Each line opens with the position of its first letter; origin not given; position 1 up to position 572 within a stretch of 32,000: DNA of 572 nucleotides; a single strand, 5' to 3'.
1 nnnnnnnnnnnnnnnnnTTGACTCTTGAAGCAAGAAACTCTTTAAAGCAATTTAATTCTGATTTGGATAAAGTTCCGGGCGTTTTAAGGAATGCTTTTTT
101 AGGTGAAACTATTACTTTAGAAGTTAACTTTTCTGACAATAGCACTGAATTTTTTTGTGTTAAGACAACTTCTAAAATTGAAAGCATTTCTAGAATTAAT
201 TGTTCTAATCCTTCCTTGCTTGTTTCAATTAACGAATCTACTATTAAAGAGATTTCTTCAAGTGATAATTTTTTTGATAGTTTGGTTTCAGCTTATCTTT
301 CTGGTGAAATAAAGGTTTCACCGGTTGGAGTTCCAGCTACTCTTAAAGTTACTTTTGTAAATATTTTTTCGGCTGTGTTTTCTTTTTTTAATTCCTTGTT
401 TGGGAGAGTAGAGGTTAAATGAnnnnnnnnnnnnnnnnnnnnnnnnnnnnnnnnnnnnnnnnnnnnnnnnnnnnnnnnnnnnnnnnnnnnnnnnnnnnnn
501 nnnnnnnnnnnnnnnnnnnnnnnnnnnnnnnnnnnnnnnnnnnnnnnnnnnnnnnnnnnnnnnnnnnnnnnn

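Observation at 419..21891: Near-complete, mosaic 'classical' mevalonate-to-polyprenyl-PP supercluster in an apparently archaeal genome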

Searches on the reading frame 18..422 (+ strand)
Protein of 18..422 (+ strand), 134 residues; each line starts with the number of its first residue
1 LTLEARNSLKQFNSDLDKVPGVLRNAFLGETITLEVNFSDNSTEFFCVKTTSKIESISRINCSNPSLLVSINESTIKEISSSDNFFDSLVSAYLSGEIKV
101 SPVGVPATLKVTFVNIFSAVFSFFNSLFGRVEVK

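Call 4: search_protein_families(library=pfam, proteins=[window:18-422:+])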
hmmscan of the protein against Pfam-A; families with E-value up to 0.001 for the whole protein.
window:18-422:+ (134 aa): 0 families

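Call 18: search_protein_families(library=pfam, proteins=[window:18-422:+], max_evalue=10)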
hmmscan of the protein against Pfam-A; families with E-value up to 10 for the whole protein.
window:18-422:+ (134 aa): 2 families
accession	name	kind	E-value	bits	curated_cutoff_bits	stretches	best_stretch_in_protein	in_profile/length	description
PF08737.15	Rgp1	-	0.022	14.4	31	1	28-102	318-393/415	Rgp1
PF18221.6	MU2_FHA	-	0.053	14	29.2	1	29-85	21-77/94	Mutator 2 Fork head associated domain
